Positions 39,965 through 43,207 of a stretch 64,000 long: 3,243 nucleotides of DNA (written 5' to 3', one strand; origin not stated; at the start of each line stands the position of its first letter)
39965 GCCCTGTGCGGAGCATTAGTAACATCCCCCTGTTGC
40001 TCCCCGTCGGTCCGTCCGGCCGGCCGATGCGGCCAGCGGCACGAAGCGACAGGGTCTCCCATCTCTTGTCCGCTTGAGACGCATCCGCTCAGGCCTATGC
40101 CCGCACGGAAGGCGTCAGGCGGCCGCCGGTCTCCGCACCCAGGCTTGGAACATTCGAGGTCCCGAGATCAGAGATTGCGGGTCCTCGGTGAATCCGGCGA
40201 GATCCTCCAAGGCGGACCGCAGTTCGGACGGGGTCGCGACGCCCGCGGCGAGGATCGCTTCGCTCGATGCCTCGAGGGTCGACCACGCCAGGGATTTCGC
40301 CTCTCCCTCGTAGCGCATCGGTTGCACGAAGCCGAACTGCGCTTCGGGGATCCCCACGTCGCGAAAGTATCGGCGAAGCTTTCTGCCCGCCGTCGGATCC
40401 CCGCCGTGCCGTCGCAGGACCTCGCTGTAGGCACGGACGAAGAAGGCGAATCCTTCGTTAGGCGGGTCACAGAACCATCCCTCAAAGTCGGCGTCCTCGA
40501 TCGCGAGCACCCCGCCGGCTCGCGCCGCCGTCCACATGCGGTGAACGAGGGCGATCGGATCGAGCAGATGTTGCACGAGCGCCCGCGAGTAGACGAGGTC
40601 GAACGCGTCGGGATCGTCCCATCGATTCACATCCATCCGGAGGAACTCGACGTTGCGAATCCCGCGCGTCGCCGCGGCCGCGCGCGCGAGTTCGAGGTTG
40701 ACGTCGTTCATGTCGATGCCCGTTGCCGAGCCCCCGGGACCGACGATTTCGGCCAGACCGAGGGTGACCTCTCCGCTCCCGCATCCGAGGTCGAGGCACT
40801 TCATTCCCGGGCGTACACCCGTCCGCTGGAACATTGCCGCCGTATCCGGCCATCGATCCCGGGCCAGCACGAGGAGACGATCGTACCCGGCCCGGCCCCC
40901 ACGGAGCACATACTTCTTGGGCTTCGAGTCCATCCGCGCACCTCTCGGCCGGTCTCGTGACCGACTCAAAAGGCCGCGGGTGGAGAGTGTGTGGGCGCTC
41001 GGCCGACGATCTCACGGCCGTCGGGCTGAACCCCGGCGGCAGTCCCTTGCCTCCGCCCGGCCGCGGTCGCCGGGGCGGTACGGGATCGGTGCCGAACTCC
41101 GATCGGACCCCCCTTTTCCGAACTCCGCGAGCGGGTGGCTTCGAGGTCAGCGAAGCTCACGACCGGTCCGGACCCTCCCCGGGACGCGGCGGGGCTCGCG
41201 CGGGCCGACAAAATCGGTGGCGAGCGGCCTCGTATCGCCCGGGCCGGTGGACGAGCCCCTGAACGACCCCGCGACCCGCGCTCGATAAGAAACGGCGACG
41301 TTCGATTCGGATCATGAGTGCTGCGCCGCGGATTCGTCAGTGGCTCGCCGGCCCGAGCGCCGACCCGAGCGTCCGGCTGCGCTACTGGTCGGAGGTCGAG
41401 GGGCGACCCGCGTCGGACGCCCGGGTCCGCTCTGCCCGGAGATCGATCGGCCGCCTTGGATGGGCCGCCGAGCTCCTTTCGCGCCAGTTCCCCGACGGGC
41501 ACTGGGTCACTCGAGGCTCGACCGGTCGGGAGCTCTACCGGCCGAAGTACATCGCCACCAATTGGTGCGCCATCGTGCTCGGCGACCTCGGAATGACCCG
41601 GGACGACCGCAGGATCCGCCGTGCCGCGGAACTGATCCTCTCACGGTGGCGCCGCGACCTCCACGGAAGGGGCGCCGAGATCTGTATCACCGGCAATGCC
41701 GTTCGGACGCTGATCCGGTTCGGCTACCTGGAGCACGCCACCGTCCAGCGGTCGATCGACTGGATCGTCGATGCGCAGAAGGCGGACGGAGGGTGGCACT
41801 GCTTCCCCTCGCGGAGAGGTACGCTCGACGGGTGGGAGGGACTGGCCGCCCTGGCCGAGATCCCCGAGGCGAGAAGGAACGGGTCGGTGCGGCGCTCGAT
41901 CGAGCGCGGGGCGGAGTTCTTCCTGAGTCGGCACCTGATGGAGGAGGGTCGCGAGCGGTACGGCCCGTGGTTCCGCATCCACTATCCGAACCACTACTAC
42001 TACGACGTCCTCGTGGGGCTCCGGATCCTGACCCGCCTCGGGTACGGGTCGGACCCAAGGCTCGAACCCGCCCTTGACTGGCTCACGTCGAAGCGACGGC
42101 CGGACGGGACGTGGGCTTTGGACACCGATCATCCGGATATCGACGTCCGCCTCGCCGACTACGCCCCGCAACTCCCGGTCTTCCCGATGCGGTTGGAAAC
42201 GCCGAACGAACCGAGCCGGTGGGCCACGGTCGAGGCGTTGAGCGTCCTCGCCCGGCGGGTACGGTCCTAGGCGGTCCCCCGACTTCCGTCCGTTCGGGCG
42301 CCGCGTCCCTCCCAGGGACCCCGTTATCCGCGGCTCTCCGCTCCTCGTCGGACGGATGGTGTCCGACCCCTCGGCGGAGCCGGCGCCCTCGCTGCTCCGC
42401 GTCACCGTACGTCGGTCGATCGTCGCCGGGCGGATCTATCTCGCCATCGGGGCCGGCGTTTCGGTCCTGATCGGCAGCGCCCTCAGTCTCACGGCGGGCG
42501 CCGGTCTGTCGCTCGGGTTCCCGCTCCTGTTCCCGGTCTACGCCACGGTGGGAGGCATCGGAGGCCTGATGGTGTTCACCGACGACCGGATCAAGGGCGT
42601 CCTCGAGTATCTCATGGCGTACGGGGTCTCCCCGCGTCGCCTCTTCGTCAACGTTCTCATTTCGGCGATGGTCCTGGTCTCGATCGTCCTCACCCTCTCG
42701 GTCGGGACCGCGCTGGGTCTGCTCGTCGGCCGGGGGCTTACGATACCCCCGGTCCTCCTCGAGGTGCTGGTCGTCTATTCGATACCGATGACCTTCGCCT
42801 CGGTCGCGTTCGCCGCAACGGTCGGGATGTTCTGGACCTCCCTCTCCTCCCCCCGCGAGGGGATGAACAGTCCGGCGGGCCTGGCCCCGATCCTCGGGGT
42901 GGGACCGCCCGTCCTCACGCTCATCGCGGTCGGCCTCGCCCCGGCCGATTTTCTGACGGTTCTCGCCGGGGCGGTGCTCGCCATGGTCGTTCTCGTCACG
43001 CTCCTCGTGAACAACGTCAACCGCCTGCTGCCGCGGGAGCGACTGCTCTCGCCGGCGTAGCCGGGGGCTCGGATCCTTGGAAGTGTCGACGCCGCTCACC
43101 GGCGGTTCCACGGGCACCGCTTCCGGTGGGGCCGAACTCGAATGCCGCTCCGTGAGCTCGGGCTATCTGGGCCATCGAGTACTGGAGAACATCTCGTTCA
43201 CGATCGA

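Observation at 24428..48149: Dispersed family of four paralogous secreted proteins rich in cysteine and N-glycosylation sequons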

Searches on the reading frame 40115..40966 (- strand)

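Call 23: search_protein_families(library=pfam, proteins=[window:40115-40966:-], max_evalue=0.01)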
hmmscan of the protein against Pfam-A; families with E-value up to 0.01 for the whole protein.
window:40115-40966:- (283 aa): 14 families
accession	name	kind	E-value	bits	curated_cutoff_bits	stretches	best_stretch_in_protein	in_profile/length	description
PF13847.12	Methyltransf_31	-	5e-20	72.1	27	1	53-165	3-118/145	Methyltransferase domain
PF13649.12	Methyltransf_25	-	7e-16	59.2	27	1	58-152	2-97/97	Methyltransferase domain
PF08241.18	Methyltransf_11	-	3.2e-14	53.8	21.2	1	58-156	1-95/95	Methyltransferase domain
PF08242.18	Methyltransf_12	-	1.8e-12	48.3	30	1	58-154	1-98/98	Methyltransferase domain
PF13489.12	Methyltransf_23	-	2.1e-12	47.5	27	1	52-160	21-120/164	Methyltransferase domain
PF01209.24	Ubie_methyltran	-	1.7e-10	41.1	20.1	1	39-154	35-149/233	ubiE/COQ5 methyltransferase family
PF01135.25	PCMT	-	3.4e-06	27.4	20.3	1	43-127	63-148/210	Protein-L-isoaspartate(D-aspartate) O-methyltransferase (PCMT)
PF05175.20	MTS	-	2e-05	24.7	23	1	53-127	31-104/170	Methyltransferase small domain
PF01728.25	FtsJ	-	0.00049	20.5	24.1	1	45-120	12-82/181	FtsJ-like methyltransferase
PF08003.17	Methyltransf_9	-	0.0016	17.9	23.8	1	56-163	118-224/315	Protein of unknown function (DUF1698)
PF03848.20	TehB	-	0.0022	17.9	20.4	1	52-153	30-129/193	Tellurite resistance protein TehB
PF02353.26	CMAS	-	0.0053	16.6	27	1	45-134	54-140/273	Mycolic acid cyclopropane synthetase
PF06325.19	PrmA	-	0.0054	16.7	22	1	51-152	159-254/296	Ribosomal protein L11 methyltransferase (PrmA)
PF07021.18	MetW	-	0.009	16.1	21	0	51-142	11-96/193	Methionine biosynthesis protein MetW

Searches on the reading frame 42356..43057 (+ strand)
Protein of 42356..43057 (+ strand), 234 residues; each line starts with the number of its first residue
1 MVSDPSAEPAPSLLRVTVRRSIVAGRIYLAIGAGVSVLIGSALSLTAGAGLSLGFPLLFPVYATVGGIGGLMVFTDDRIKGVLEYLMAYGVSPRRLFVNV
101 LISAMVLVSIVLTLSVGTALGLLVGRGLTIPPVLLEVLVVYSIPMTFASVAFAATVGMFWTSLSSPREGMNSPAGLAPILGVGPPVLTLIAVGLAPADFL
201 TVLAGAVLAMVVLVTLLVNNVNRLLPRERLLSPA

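Call 94: search_protein_families(library=pfam, proteins=[window:42356-43057:+], max_evalue=0.001)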
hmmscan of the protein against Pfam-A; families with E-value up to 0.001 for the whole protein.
window:42356-43057:+ (234 aa): 0 families
